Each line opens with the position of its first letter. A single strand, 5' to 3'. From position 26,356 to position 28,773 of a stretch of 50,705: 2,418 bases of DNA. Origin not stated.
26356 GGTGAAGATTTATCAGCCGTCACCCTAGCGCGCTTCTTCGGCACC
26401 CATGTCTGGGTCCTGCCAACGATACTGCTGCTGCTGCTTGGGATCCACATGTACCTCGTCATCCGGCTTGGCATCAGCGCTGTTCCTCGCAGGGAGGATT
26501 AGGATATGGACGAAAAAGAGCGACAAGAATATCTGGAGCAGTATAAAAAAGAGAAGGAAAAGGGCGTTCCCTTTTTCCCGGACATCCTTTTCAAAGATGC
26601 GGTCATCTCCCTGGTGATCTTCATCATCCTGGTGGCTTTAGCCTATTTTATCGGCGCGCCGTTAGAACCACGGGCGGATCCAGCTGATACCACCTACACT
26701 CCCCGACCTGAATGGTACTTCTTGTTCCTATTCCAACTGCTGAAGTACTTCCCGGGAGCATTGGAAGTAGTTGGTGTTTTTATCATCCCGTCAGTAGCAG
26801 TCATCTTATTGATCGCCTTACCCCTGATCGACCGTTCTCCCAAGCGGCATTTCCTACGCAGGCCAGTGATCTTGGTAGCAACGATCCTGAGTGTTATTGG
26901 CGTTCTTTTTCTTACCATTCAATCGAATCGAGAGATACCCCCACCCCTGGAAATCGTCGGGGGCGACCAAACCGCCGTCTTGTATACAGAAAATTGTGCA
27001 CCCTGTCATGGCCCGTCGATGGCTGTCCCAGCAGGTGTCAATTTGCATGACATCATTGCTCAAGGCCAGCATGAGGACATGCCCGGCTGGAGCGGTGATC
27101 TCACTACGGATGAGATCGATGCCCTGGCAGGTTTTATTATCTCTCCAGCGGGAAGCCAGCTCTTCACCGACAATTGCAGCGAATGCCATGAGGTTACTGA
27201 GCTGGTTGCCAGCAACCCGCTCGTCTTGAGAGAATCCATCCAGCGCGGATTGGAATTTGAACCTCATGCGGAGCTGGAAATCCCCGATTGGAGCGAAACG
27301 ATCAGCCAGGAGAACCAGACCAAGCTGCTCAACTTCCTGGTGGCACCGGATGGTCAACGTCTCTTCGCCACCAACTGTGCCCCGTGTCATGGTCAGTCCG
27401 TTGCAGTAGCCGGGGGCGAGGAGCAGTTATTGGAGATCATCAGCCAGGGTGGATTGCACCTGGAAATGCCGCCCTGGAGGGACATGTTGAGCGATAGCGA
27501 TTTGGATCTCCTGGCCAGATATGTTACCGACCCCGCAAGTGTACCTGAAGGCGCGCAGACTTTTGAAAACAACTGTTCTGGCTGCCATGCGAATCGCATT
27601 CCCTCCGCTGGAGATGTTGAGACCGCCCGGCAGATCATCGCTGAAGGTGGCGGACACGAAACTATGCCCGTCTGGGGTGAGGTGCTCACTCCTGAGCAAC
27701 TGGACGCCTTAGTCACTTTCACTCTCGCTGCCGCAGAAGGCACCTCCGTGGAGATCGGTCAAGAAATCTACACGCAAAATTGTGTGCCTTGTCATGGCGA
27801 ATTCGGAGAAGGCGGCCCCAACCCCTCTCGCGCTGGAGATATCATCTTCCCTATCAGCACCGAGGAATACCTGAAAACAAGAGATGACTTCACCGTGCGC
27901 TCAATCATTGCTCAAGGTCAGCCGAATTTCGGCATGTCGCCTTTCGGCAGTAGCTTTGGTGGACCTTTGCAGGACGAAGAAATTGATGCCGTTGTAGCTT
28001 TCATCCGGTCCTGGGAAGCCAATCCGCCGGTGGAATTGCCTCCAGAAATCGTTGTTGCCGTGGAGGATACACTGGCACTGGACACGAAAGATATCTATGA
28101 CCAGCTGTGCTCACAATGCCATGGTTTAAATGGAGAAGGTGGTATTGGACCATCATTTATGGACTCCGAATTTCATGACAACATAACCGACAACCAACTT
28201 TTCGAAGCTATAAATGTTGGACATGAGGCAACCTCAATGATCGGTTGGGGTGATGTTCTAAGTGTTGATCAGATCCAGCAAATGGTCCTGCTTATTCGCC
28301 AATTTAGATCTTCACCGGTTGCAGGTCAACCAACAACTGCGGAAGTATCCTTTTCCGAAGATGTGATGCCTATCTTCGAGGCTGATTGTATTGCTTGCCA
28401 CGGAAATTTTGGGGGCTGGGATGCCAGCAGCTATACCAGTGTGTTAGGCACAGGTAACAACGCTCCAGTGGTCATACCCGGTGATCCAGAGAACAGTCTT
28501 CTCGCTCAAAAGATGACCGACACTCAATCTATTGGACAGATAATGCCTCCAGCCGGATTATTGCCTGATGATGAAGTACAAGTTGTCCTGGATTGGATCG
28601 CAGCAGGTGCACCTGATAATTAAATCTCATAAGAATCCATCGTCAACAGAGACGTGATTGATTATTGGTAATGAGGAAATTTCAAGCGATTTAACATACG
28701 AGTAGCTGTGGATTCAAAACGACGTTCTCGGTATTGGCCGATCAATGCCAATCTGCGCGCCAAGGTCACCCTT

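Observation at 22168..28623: Unusual Rieske/cytochrome b operon with three multiheme cytochromes (about 24 c-hemes)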

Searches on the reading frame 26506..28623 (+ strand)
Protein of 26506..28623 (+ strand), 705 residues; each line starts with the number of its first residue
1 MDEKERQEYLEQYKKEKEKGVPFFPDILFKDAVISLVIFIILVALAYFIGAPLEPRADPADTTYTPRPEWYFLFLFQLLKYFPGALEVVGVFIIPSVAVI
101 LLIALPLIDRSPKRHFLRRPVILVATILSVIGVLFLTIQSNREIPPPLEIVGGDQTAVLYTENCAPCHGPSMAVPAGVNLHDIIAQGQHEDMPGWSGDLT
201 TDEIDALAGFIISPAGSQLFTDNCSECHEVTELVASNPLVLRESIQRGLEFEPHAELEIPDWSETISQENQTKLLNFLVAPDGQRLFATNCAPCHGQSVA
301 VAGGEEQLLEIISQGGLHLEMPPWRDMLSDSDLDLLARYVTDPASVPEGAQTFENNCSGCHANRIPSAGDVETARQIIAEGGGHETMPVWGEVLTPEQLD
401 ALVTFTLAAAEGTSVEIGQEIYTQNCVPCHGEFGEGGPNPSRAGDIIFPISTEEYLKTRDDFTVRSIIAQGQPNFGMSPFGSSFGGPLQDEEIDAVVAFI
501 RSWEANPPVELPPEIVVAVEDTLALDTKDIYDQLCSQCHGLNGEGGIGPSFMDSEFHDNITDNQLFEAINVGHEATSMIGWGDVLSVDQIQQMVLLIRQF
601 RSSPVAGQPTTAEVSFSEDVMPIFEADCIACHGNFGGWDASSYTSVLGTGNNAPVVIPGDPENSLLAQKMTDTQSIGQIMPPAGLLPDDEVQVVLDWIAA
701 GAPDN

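Call 5: search_protein_families(library=pfam, proteins=[window:26506-28623:+], max_evalue=0.01)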
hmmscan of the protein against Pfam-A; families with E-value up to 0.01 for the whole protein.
window:26506-28623:+ (705 aa): 10 families
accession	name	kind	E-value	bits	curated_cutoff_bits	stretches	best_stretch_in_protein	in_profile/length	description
PF13442.11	Cytochrome_CBB3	-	1.4e-58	195.6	27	5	415-500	3-68/68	Cytochrome C oxidase, cbb3-type, subunit III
PF00034.26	Cytochrom_C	-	5.3e-36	124.3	21.3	1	416-502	2-88/90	Cytochrome c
PF00032.22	Cytochrom_B_C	-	1.8e-11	44.6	20.7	1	57-152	2-94/102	Cytochrome b(C-terminal)/b6/petD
PF14495.11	Cytochrom_C550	-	1.6e-08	34.8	27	0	269-299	15-45/136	Cytochrome c-550 domain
PF14376.11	Haem_bd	-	2.3e-07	31.3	27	0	606-635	20-49/133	Haem-binding domain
PF14522.11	Cytochrome_C7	-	5.1e-05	23.5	24.8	0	222-297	14-50/67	Cytochrome c7 and related cytochrome c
PF07635.16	PSCyt1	-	0.00022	22.2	22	1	628-684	1-59/59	Planctomycete cytochrome C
PF02167.20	Cytochrom_C1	-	0.0008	19.6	22.8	0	529-542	20-33/219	Cytochrome C1 family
PF09699.15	Paired_CXXCH_1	-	0.0011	19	20.6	0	532-540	29-37/41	Doubled CXXCH motif (Paired_CXXCH_1)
PF22113.1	Mtrc-MtrF_II-IV_dom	-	0.0029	17.6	30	0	162-298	29-166/176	Outer membrane cytochrome MtrC/MtrF-like, domains II/IV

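Call 6: search_protein_families(library=ncbifam, proteins=[window:26506-28623:+], max_evalue=0.01)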
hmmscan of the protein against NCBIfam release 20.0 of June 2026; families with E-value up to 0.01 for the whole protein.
window:26506-28623:+ (705 aa): 20 families
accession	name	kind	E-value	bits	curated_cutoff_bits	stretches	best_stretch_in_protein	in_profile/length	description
TIGR00782.1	ccoP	equivalog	6.5e-31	107.7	179.95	3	527-636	110-222/285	cytochrome-c oxidase, cbb3-type subunit III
NF011054.0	PRK14486.1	equivalog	7.3e-30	104.5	447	2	526-601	217-291/294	putative bifunctional cbb3-type cytochrome c oxidase subunit II/cytochrome c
NF050122.1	bc1_QcrC_actin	exception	9.5e-23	80.8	200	2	489-605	103-216/253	cytochrome bc1 complex diheme cytochrome c subunit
TIGR03872.1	cytochrome_MoxG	equivalog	4.3e-22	78.7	147.8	1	526-605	46-126/133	cytochrome c(L), periplasmic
NF045930.1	Cytc6PetJCyano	equivalog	6.4e-19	67.9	135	0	406-500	18-102/110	cytochrome c6 PetJ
NF045774.1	cytochro_C551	exception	1.2e-18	67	118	1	524-552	39-67/110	cytochrome c551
NF045773.1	cytochro_C550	exception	1e-14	54.5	125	1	520-578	45-99/118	cytochrome c550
NF040606.1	CytoC_perox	subfamily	2.2e-14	53.6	150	0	255-298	278-316/524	di-heme-cytochrome C peroxidase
TIGR04494.1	c550_PedF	equivalog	1.3e-11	44.6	122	0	410-431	46-67/133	cytochrome c-550 PedF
TIGR01156.1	cytb6_f_IV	equivalog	1.1e-07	31.9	127.05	1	20-140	28-147/160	cytochrome b6-f complex subunit IV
NF052248.1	SorU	equivalog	4.5e-07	30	100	0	320-340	52-72/72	SorU family sulfite dehydrogenase c-type cytochrome subunit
TIGR03153.1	cytochr_NrfH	equivalog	1.3e-06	28.5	134.2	0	210-231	91-112/138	cytochrome c nitrite reductase small subunit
NF047812.1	LIC11213_lipo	equivalog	2.4e-06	27.7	100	0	598-671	22-92/118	LIC11213 family lipoprotein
TIGR03045.1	PS_II_C550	equivalog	3.3e-06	26.8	177.75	0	276-299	47-70/159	photosystem II cytochrome c-550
NF041076.1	cyt_b_SoxC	equivalog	3.7e-06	26.1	740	1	52-139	269-358/542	proton pump complex cytochrome B SoxC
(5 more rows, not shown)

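Call 7: find_homologous_proteins(query=window:26506-28623:+, max_evalue=0.00001)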
Query window:26506-28623:+ (705 aa): 2196 proteins with E <= 0.00001 among 8000 candidates; the best 120 are listed.
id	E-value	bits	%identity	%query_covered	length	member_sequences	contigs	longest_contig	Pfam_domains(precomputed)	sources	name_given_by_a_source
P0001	0.0e+0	1625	100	100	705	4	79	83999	PF00032.23,PF14376.12,PF14495.12,PF13442.12,PF00034.27,PF14522.12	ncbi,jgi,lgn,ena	jgi:mono/diheme cytochrome c family protein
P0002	0.0e+0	1473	89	100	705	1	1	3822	PF07635.17,PF00032.23,PF14376.12,PF14495.12,PF13442.12,PF00034.27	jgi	jgi:mono/diheme cytochrome c family protein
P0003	0.0e+0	1447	88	100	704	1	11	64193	PF00032.23,PF14376.12,PF14495.12,PF13442.12,PF00034.27,PF14522.12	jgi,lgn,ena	jgi:mono/diheme cytochrome c family protein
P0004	0.0e+0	1434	87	100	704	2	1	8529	PF00032.23,PF14376.12,PF14495.12,PF13442.12,PF00034.27,PF14522.12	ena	-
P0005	0.0e+0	1427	87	100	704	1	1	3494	PF00032.23,PF14376.12,PF14495.12,PF13442.12,PF00034.27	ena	-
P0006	0.0e+0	1424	85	100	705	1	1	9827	PF14537.12,PF00032.23,PF14376.12,PF14495.12,PF13442.12,PF00034.27,PF14522.12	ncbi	-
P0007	0.0e+0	1406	84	100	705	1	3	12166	PF14537.12,PF00032.23,PF14495.12,PF13442.12,PF00034.27,PF14522.12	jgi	jgi:mono/diheme cytochrome c family protein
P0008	0.0e+0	1403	84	100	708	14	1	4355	PF22297.2,PF14537.12,PF00032.23,PF14495.12,PF13442.12,PF00034.27,PF14522.12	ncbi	-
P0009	0.0e+0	1401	83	100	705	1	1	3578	PF14537.12,PF07635.17,PF00032.23,PF14376.12,PF14495.12,PF13442.12,PF00034.27,PF14522.12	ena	-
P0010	0.0e+0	1401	83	100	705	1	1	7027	PF00032.23,PF14495.12,PF13442.12,PF00034.27,PF14522.12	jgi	jgi:mono/diheme cytochrome c family protein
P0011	0.0e+0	1396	83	100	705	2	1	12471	PF14537.12,PF00032.23,PF14376.12,PF14495.12,PF13442.12,PF00034.27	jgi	jgi:mono/diheme cytochrome c family protein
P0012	0.0e+0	1396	83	100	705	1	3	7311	PF14537.12,PF00032.23,PF14495.12,PF13442.12,PF00034.27,PF14522.12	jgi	jgi:mono/diheme cytochrome c family protein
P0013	0.0e+0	1395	83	100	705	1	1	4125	PF00032.23,PF14495.12,PF13442.12,PF00034.27,PF14522.12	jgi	jgi:mono/diheme cytochrome c family protein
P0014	0.0e+0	1392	83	100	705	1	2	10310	PF14537.12,PF00032.23,PF14495.12,PF13442.12,PF00034.27,PF14522.12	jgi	jgi:mono/diheme cytochrome c family protein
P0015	0.0e+0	1392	83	100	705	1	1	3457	PF14537.12,PF07635.17,PF00032.23,PF14376.12,PF14495.12,PF13442.12,PF00034.27,PF14522.12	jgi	jgi:mono/diheme cytochrome c family protein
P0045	0.0e+0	1333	79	100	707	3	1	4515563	PF14537.12,PF00032.23,PF14495.12,PF13442.12,PF00034.27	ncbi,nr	ncbi:MAG: c-type cytochrome [Chloroflexota bacterium]|nr:MAG: c-type cytochrome [Chloroflexota bacte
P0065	0.0e+0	1193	54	100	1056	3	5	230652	PF22297.2,PF14537.12,PF07635.17,PF00032.23,PF14376.12,PF14495.12,PF13442.12,PF00034.27,PF14522.12,PF22113.2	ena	-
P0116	0.0e+0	1080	63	100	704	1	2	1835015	PF14537.12,PF00032.23,PF14376.12,PF14495.12,PF13442.12,PF00034.27,PF14522.12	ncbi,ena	-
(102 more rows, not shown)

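Call 8: find_related_loci(query=window:26506-28623:+, collection=genome_contigs, flank=10000)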
Query window:26506-28623:+ (705 aa) in genome_contigs; peptide patterns used: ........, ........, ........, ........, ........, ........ (x = any residue, [..] = any of these).
104 stretches matched a pattern; 5 encode a relative of the query (tblastn E <= 1e-3); 5 distinct loci.
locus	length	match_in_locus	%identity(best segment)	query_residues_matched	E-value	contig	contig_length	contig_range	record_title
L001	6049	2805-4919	83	1-705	0e+0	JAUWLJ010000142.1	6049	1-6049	MAG: Chloroflexota bacterium isolate CSMAG_2369 CSMAG_2369_k141_1926118_length_6049_cov_4.8646, whole genome shotgun seq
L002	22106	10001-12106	59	1-705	0e+0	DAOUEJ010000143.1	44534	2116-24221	MAG TPA_asm: Anaerolineales bacterium isolate N5_261 k139_1086306, whole genome shotgun sequence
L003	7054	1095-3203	58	1-705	0e+0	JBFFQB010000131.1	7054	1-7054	MAG: Anaerolineales bacterium isolate Mix_mud20.2022.06.15 k141_2070493_length_7054_cov_11.9650, whole genome shotgun se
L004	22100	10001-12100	59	1-705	0e+0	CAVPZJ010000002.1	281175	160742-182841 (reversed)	MAG: uncultured Chloroflexia bacterium isolate MFD09964.bin.2.53 genome assembly, contig: contig_13167, whole genome sho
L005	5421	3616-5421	26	1-704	4e-12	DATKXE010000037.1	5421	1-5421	MAG TPA_asm: Anaerolineales bacterium isolate SMAG_U14183 k141_2421565, whole genome shotgun sequence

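Call 19: find_encoding_contigs(protein=P0001, flank=10000, max_places=4)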
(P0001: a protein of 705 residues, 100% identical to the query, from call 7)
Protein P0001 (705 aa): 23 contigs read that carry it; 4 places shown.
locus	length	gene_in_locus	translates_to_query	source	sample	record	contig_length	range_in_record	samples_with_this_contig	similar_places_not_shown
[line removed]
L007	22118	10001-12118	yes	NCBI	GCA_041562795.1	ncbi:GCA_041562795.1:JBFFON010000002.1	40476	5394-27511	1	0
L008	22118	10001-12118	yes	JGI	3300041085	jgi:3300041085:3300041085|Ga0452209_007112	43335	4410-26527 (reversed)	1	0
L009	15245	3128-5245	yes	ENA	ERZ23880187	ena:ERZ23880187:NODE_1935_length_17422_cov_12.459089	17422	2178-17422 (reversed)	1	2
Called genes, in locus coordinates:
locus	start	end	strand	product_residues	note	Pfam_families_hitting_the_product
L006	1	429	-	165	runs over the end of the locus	PF03918:CcmH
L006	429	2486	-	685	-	PF01578:Cytochrom_C_asm, PF16327:CcmF_C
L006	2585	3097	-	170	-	PF03100:CcmE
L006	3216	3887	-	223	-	PF00072:Response_reg, PF08281:Sigma70_r4_2 (faint), PF00196:GerE, PF04545:Sigma70_r4 (weak), PF13384:HTH_23 (weak)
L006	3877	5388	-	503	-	PF07730:HisKA_3, PF13581:HATPase_c_2 (weak), PF02518:HATPase_c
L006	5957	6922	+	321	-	PF14522:Cytochrome_C7 (faint), PF14537:Cytochrom_c3_2 (faint), PF09699:Paired_CXXCH_1 (faint), PF22113:Mtrc-MtrF_II-IV_dom (faint)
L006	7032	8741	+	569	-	PF03264:Cytochrom_NNT, PF14522:Cytochrome_C7 (faint), PF14537:Cytochrom_c3_2 (faint), PF07635:PSCyt1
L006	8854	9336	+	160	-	PF00355:Rieske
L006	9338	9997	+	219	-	PF00033:Cytochrome_B, PF13631:Cytochrom_B_N_2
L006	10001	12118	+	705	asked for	PF00032:Cytochrom_B_C, PF14376:Haem_bd (faint), PF13442:Cytochrome_CBB3 (weak), PF14495:Cytochrom_C550 (faint), PF14522:Cytochrome_C7 (faint), PF13442:Cytochrome_CBB3, PF00034:Cytochrom_C, PF13442:Cytochrome_CBB3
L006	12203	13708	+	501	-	PF00672:HAMP, PF07730:HisKA_3, PF02518:HATPase_c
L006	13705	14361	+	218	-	PF00072:Response_reg, PF00196:GerE, PF08281:Sigma70_r4_2, PF13936:HTH_38 (weak)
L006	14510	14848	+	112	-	-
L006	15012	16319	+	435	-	PF00034:Cytochrom_C (faint), PF22113:Mtrc-MtrF_II-IV_dom (faint), PF13442:Cytochrome_CBB3 (weak)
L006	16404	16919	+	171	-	PF02085:Cytochrom_CIII (faint), PF14537:Cytochrom_c3_2 (faint), PF14522:Cytochrome_C7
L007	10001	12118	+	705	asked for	PF00032:Cytochrom_B_C, PF14376:Haem_bd (faint), PF13442:Cytochrome_CBB3 (weak), PF14495:Cytochrom_C550 (faint), PF14522:Cytochrome_C7 (faint), PF13442:Cytochrome_CBB3, PF00034:Cytochrom_C, PF13442:Cytochrome_CBB3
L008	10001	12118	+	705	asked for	PF00032:Cytochrom_B_C, PF14376:Haem_bd (faint), PF13442:Cytochrome_CBB3 (weak), PF14495:Cytochrom_C550 (faint), PF14522:Cytochrome_C7 (faint), PF13442:Cytochrome_CBB3, PF00034:Cytochrom_C, PF13442:Cytochrome_CBB3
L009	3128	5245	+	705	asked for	PF00032:Cytochrom_B_C, PF14376:Haem_bd (faint), PF13442:Cytochrome_CBB3 (weak), PF14495:Cytochrom_C550 (faint), PF14522:Cytochrome_C7 (faint), PF13442:Cytochrome_CBB3, PF00034:Cytochrom_C, PF13442:Cytochrome_CBB3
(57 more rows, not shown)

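Call 20: find_encoding_contigs(protein=P0065, flank=10000, max_places=3)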
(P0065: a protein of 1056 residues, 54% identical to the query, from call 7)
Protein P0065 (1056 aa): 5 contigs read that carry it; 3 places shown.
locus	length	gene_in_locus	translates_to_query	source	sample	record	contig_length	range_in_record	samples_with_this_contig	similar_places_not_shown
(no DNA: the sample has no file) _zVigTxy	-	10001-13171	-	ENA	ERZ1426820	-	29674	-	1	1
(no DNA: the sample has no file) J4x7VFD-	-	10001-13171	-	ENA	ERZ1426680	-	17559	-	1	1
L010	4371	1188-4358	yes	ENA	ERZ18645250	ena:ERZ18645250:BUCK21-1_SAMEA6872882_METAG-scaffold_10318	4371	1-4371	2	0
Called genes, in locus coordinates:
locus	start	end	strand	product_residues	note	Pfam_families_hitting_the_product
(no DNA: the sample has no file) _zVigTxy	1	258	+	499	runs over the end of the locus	PF09699:Paired_CXXCH_1 (weak), PF14522:Cytochrome_C7 (faint), PF22113:Mtrc-MtrF_II-IV_dom (faint)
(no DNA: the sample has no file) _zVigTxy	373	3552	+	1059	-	PF00082:Peptidase_S8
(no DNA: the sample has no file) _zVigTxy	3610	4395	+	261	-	PF00565:SNase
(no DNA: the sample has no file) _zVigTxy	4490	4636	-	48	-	-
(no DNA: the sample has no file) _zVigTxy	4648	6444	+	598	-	PF03264:Cytochrom_NNT, PF14522:Cytochrome_C7 (faint), PF07635:PSCyt1 (weak)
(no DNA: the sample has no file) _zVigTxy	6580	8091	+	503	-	PF07730:HisKA_3, PF02518:HATPase_c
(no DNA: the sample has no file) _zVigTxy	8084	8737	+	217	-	PF00072:Response_reg, PF00196:GerE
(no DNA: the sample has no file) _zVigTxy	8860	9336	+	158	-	PF00355:Rieske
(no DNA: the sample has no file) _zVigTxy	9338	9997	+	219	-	PF00033:Cytochrome_B, PF13631:Cytochrom_B_N_2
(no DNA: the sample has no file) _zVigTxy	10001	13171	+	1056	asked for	PF00032:Cytochrom_B_C, PF14376:Haem_bd (faint), PF13442:Cytochrome_CBB3, PF14495:Cytochrom_C550 (faint), PF13442:Cytochrome_CBB3, PF00034:Cytochrom_C, PF13442:Cytochrome_CBB3, PF07635:PSCyt1 (weak), +4 more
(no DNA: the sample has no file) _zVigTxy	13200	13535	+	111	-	-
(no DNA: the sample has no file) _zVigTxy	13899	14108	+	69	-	PF00313:CSD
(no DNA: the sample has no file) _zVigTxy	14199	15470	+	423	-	PF13439:Glyco_transf_4, PF13579:Glyco_trans_4_4, PF00534:Glycos_transf_1, PF13692:Glyco_trans_1_4, PF13524:Glyco_trans_1_2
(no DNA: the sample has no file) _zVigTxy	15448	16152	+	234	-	PF00072:Response_reg, PF00486:Trans_reg_C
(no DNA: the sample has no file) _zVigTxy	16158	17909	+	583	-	PF00672:HAMP, PF08448:PAS_4 (weak), PF00512:HisKA, PF02518:HATPase_c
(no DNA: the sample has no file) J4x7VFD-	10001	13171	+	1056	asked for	PF00032:Cytochrom_B_C, PF14376:Haem_bd (faint), PF13442:Cytochrome_CBB3, PF14495:Cytochrom_C550 (faint), PF13442:Cytochrome_CBB3, PF00034:Cytochrom_C, PF13442:Cytochrome_CBB3, PF07635:PSCyt1 (weak), +4 more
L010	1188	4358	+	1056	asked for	PF00032:Cytochrom_B_C, PF14376:Haem_bd (faint), PF13442:Cytochrome_CBB3, PF14495:Cytochrom_C550 (faint), PF13442:Cytochrome_CBB3, PF00034:Cytochrom_C, PF13442:Cytochrome_CBB3, PF07635:PSCyt1 (weak), +4 more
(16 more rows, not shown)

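Call 23: search_solved_structures(query=window:26506-28623:+, max_evalue=0.001)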
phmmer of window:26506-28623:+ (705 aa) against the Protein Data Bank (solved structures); distinct sequences matched with E-value up to 0.001: 45.
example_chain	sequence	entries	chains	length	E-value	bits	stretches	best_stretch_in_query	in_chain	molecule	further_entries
8uca_3C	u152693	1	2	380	7.4e-10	40.9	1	20-153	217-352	Cytochrome b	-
7o37_C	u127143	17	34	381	7.4e-10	40.9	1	20-153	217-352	Cytochrome b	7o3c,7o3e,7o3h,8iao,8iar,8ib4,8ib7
8snh_G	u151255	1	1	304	4.2e-09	38.4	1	512-637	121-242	Cbb3-type cytochrome c oxidase subunit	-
5j4z_AC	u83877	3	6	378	8.2e-09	37.5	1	20-159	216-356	Cytochrome b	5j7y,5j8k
6q9e_b1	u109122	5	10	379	8.4e-09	37.5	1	20-158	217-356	Cytochrome b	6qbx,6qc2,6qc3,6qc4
8zos_A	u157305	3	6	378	1.2e-08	36.9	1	21-160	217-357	Cytochrome b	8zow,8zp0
5gup_w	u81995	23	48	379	1.2e-08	36.9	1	21-160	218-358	Cytochrome b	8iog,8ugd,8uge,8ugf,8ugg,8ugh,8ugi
1bcc_C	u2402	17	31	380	7e-08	34.4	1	20-153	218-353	UBIQUINOL CYTOCHROME C OXIDOREDUCTASE | Cytochrome b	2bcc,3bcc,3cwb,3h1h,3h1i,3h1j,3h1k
6kls_B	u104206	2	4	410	7.5e-08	34.3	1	13-142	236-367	cytochrome b subunit | Cytochrome b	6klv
8smr_G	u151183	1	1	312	1.2e-07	33.6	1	340-446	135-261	Cbb3-type cytochrome c oxidase subunit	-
5nmi_C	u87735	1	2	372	2.2e-07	32.7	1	21-160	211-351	Cytochrome b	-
1qcr_C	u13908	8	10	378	2.3e-07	32.7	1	21-160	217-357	UBIQUINOL CYTOCHROME C OXIDOREDUCTASE | Cytochrome b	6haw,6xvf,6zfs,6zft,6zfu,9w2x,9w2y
1be3_C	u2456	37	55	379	2.3e-07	32.7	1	21-160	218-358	CYTOCHROME BC1 COMPLEX | Cytochrome B | Cytochrome b, heme protein, mitochondrial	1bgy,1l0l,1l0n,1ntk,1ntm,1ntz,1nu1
1q90_D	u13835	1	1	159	3.6e-07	32.1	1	20-140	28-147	Cytochrome b6-f complex subunit 4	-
2d0w_A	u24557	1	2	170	3.9e-07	31.9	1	528-607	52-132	cytochrome cL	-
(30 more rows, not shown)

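Call 27: find_encoding_contigs(protein=P0045, flank=10000, max_places=1)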
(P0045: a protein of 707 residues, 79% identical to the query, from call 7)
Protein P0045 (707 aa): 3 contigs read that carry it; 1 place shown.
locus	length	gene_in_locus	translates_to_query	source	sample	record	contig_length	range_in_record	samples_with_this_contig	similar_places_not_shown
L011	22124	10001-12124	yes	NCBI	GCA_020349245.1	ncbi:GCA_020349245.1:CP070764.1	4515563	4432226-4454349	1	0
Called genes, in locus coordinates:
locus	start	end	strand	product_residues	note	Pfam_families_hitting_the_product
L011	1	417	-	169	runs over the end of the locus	PF03918:CcmH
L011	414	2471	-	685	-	PF01578:Cytochrom_C_asm, PF16327:CcmF_C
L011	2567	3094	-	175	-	PF03100:CcmE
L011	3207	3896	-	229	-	PF00072:Response_reg, PF00196:GerE, PF13384:HTH_23 (weak)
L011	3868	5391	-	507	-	PF07730:HisKA_3, PF02518:HATPase_c, PF13581:HATPase_c_2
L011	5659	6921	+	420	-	PF01391:Collagen (weak), PF09699:Paired_CXXCH_1 (faint), PF14522:Cytochrome_C7 (faint), PF14537:Cytochrom_c3_2 (faint), PF22113:Mtrc-MtrF_II-IV_dom (faint)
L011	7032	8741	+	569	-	PF03264:Cytochrom_NNT, PF07635:PSCyt1 (weak)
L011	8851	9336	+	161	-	PF00355:Rieske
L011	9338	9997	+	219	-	PF00033:Cytochrome_B, PF13631:Cytochrom_B_N_2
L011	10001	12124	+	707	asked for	PF00032:Cytochrom_B_C, PF13442:Cytochrome_CBB3 (weak), PF14495:Cytochrom_C550 (faint), PF14537:Cytochrom_c3_2 (faint), PF13442:Cytochrome_CBB3, PF00034:Cytochrom_C, PF13442:Cytochrome_CBB3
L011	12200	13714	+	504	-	PF00672:HAMP, PF07730:HisKA_3, PF02518:HATPase_c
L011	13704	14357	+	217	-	PF00072:Response_reg, PF00196:GerE, PF08281:Sigma70_r4_2, PF13936:HTH_38 (faint)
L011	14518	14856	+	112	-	-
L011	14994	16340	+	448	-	PF00034:Cytochrom_C (faint), PF13442:Cytochrome_CBB3 (faint), PF22113:Mtrc-MtrF_II-IV_dom (faint)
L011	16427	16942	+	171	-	PF02085:Cytochrom_CIII (faint), PF14537:Cytochrom_c3_2 (faint), PF14522:Cytochrome_C7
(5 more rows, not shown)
